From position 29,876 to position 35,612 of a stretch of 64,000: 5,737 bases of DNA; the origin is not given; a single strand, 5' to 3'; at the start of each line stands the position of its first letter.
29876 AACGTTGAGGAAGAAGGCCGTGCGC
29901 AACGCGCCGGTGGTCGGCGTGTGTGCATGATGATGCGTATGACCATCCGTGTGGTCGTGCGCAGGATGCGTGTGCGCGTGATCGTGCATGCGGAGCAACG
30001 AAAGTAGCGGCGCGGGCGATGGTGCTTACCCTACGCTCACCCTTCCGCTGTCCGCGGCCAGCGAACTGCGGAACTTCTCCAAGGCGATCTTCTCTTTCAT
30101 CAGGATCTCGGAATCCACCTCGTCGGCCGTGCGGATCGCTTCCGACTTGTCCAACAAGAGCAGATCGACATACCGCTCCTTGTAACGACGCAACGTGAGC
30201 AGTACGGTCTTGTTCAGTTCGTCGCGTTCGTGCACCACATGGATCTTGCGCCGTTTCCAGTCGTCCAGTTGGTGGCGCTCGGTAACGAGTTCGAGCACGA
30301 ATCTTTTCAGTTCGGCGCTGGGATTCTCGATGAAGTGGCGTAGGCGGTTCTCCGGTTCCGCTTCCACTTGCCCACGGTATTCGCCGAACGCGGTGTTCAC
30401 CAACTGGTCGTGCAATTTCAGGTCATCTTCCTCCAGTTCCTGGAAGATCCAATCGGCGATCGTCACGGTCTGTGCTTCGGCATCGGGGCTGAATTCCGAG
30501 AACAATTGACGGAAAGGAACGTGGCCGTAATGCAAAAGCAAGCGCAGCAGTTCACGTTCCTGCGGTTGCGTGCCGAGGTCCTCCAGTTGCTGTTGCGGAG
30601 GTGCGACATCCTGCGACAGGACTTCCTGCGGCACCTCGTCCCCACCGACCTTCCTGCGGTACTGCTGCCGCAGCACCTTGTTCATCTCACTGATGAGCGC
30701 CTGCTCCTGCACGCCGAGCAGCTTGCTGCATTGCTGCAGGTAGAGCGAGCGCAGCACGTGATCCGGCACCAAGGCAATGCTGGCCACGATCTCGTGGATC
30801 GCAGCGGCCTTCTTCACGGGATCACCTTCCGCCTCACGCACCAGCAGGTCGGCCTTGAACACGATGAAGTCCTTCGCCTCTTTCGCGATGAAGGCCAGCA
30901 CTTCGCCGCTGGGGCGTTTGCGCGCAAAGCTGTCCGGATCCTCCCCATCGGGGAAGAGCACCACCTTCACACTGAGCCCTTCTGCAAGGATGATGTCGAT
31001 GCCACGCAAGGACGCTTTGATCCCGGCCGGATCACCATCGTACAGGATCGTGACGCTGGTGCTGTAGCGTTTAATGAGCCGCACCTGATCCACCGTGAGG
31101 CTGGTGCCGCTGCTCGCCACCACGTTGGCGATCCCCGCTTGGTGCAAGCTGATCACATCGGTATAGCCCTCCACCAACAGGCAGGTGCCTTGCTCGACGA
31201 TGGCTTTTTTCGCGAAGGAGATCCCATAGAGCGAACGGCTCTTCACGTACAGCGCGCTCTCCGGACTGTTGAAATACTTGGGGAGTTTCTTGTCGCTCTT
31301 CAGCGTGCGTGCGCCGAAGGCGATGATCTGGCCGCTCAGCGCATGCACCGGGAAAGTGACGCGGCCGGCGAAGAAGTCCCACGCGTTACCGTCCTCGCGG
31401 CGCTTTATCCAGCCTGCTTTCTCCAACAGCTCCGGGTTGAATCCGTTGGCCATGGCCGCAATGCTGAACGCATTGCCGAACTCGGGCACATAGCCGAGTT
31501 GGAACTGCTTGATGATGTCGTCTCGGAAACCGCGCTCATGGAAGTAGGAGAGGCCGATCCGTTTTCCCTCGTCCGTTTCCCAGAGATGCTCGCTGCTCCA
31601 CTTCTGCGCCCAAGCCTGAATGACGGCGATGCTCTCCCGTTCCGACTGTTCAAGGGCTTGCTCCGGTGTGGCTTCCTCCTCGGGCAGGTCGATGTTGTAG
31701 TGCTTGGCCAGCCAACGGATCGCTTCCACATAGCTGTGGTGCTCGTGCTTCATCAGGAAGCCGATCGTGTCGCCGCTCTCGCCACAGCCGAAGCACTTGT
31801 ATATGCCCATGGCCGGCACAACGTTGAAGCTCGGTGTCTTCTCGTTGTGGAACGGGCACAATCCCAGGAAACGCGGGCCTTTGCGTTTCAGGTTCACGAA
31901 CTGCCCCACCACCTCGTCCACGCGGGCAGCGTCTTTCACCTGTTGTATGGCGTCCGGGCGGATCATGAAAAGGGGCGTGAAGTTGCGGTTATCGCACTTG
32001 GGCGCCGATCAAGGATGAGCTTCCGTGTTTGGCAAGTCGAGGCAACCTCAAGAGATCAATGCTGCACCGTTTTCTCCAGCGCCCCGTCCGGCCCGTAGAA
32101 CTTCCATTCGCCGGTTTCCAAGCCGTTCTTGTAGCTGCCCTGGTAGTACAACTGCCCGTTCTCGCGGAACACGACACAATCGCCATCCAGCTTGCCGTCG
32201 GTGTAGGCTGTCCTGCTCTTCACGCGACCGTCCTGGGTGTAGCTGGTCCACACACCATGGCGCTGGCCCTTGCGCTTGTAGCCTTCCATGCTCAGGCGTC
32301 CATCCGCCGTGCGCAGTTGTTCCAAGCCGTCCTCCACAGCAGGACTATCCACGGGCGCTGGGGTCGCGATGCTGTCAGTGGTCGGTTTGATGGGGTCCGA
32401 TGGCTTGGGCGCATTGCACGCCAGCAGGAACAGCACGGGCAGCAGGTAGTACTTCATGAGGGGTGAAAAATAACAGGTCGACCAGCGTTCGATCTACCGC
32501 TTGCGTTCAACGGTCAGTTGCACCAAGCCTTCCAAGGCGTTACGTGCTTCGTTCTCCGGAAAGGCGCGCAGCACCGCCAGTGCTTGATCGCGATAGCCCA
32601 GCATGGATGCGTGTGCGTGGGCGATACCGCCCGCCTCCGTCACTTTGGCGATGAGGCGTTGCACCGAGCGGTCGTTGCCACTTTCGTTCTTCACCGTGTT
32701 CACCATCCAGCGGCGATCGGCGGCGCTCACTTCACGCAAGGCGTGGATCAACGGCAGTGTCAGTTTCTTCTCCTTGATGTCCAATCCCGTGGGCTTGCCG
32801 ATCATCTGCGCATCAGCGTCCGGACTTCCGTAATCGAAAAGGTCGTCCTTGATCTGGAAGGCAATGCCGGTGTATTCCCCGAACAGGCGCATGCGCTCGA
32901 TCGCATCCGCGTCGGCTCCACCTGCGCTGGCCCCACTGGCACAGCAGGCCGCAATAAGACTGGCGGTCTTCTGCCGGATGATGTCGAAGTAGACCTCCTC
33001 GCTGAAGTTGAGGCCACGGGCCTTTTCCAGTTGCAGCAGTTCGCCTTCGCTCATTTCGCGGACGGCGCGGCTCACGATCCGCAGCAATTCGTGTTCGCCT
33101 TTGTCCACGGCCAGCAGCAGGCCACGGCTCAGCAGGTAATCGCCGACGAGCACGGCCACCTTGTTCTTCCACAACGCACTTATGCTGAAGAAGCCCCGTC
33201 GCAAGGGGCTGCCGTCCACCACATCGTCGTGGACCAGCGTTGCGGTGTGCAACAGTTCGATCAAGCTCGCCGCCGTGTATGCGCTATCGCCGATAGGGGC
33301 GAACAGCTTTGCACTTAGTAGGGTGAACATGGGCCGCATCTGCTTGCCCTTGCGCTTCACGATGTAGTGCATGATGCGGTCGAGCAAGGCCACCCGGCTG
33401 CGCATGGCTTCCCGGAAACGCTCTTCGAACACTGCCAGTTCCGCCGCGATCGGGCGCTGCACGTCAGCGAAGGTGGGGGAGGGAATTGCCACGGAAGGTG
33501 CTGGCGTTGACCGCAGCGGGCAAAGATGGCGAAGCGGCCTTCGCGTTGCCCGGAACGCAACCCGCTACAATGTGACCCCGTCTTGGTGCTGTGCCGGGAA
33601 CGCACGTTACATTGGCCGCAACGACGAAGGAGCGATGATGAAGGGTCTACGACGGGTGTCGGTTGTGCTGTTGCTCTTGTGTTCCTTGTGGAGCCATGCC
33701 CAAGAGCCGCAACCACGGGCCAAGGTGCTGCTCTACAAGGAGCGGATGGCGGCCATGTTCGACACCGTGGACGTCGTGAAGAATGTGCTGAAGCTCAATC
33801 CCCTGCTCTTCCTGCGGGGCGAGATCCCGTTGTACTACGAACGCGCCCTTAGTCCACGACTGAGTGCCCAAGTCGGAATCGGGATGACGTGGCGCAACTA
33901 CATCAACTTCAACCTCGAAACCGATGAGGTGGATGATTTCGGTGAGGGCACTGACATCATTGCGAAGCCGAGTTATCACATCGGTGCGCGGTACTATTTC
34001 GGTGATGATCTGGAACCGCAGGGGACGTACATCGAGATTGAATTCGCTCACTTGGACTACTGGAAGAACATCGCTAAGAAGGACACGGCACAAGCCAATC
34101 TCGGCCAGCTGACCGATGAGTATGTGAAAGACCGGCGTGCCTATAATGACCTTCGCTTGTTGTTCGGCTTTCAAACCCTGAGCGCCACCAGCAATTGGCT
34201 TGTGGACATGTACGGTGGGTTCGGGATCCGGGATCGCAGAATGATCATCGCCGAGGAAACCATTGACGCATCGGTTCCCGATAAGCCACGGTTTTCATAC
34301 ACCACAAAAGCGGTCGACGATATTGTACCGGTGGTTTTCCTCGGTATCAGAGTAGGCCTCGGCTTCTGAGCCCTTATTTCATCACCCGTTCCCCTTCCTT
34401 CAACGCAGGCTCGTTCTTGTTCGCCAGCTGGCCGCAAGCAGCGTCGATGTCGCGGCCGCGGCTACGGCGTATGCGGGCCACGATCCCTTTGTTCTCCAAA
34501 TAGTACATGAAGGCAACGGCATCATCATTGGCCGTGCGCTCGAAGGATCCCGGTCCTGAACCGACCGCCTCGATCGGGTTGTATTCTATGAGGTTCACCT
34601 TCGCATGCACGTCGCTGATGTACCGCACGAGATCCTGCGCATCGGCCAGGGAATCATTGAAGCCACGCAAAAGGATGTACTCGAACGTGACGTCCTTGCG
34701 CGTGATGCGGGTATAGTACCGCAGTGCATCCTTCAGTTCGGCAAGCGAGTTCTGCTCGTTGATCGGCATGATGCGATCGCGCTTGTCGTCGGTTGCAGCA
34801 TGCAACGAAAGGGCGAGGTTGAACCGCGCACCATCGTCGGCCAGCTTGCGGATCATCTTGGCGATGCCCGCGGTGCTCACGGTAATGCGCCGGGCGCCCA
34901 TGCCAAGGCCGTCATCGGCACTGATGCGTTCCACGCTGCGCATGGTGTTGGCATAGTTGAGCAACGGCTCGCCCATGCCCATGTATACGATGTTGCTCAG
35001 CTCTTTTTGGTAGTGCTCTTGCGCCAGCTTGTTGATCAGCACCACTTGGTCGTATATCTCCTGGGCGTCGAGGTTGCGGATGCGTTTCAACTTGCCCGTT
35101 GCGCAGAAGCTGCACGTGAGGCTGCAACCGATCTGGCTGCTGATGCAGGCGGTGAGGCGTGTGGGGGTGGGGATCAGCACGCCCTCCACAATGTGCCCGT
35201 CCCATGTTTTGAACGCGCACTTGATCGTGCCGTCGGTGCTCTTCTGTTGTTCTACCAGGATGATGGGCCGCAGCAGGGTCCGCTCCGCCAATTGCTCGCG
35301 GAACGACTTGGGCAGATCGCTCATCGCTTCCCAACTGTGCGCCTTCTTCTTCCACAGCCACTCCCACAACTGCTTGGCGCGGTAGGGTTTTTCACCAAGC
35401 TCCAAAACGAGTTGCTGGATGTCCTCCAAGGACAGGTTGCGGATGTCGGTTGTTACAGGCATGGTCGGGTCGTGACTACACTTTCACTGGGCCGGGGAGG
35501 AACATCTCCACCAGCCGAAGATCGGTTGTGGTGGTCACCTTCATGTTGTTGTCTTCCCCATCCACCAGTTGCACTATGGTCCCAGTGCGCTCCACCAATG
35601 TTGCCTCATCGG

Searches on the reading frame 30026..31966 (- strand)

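Call 74: search_protein_families(library=pfam, proteins=[window:30026-31966:-], max_evalue=0.00001)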
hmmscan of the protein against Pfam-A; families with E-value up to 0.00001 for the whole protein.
window:30026-31966:- (646 aa): 7 families
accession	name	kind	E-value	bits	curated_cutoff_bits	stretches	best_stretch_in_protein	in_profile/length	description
PF01807.25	Zn_ribbon_DnaG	-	6.4e-34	116.1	24.9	1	4-97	3-96/98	CHC2 zinc finger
PF08275.17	DNAG_N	-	6.3e-31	107.6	26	1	133-252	10-127/128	DNA primase catalytic core, N-terminal domain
PF13155.12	Toprim_2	-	1.4e-21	77.1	22.1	1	264-347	2-87/88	Toprim-like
PF13662.12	Toprim_4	-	5.1e-17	62.3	25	1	262-336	3-84/85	Toprim domain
PF01751.28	Toprim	-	4.9e-11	43.1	23.1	1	263-323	3-77/96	Toprim domain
PF10410.14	DnaB_bind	-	1.6e-09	38.3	20.6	1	382-421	16-55/56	DnaB-helicase binding domain of primase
PF13362.12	Toprim_3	-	8.2e-08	33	27.2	1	263-351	3-92/95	Toprim domain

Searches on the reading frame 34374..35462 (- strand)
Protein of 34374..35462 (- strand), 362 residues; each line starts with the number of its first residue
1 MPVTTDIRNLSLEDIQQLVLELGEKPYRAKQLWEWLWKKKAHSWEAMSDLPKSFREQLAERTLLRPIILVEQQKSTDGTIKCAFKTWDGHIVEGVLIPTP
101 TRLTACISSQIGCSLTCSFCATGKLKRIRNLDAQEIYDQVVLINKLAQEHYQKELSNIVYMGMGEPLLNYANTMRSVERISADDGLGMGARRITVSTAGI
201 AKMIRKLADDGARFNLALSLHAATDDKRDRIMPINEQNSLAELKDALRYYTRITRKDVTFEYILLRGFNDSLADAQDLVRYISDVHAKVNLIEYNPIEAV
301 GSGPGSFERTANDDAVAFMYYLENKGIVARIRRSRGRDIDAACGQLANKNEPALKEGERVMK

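Call 74: search_protein_families(library=pfam, proteins=[window:34374-35462:-], max_evalue=0.00001)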
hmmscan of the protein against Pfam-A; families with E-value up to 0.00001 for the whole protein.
window:34374-35462:- (362 aa): 2 families
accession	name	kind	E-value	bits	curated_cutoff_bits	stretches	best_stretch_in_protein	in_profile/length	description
PF21016.3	RlmN_N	-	1.3e-14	54.1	24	1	6-62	2-58/60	Ribosomal RNA large subunit methyltransferase N-terminal domain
PF04055.27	Radical_SAM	-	3.4e-14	53.8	29.5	1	108-271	2-157/166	Radical SAM superfamily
